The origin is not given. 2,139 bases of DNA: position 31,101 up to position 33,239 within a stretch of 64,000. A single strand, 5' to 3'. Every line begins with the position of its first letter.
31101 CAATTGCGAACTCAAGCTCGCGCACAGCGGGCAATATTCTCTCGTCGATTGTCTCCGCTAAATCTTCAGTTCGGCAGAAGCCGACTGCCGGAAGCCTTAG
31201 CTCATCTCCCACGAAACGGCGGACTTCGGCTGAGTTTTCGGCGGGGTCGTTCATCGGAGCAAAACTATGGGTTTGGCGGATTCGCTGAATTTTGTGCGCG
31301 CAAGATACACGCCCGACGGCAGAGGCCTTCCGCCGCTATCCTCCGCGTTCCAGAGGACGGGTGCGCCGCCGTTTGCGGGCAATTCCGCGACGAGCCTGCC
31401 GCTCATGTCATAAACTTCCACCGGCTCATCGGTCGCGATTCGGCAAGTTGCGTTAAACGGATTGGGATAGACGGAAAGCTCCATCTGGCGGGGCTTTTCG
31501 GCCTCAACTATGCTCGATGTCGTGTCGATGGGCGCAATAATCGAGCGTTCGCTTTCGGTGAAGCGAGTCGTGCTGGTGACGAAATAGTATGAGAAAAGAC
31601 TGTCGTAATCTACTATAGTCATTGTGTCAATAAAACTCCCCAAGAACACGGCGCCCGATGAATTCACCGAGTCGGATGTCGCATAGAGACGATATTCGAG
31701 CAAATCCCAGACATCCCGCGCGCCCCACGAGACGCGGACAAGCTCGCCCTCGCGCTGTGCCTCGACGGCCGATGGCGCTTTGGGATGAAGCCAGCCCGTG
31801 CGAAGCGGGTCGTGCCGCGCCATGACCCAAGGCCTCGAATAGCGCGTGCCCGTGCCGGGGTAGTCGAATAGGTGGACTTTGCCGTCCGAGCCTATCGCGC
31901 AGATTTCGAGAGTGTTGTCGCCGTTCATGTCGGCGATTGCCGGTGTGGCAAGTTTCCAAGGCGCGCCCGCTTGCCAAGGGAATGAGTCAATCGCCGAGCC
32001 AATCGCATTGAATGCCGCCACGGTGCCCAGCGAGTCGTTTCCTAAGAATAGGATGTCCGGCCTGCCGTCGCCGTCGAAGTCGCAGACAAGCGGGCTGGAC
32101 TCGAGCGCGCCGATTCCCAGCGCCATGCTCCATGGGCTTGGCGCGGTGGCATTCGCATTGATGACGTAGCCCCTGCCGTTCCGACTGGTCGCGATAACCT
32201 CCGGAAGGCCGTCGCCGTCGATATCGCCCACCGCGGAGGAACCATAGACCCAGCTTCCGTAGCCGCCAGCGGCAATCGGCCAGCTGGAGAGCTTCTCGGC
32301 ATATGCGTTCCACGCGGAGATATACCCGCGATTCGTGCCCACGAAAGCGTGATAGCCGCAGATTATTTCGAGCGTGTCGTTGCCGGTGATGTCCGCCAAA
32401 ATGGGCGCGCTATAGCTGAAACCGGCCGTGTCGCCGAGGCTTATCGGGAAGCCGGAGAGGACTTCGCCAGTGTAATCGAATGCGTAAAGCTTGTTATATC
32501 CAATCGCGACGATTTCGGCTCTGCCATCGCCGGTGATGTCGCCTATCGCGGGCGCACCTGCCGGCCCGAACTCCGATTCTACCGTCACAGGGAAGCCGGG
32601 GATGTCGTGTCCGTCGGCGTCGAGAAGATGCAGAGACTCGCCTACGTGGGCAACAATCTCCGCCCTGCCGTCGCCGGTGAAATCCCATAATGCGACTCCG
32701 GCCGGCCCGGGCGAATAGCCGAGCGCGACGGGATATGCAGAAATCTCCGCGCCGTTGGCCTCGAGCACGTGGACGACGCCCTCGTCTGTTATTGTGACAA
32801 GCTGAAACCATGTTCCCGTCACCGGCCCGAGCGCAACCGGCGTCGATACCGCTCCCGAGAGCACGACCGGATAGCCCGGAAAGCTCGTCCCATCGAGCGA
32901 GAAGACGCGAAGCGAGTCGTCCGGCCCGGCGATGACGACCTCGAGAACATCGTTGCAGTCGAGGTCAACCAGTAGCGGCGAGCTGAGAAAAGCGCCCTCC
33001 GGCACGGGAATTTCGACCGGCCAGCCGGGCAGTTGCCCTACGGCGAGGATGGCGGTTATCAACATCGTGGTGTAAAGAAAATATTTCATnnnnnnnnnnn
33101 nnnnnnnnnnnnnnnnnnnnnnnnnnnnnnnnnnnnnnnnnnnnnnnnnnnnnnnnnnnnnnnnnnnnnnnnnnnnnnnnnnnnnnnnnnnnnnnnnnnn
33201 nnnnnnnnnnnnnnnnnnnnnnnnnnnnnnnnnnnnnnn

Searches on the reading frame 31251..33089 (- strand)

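Call 82: search_protein_families(library=pfam, proteins=[window:31251-33089:-], max_evalue=0.00001)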
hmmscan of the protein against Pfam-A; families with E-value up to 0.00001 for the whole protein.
window:31251-33089:- (612 aa): 2 families
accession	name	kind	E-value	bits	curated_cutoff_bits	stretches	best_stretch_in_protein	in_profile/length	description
PF13517.12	FG-GAP_3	-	2.9e-25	89.1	26.9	1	337-396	1-59/61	FG-GAP-like repeat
PF01839.29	FG-GAP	-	3.7e-16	59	22.1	0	284-309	4-36/37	FG-GAP repeat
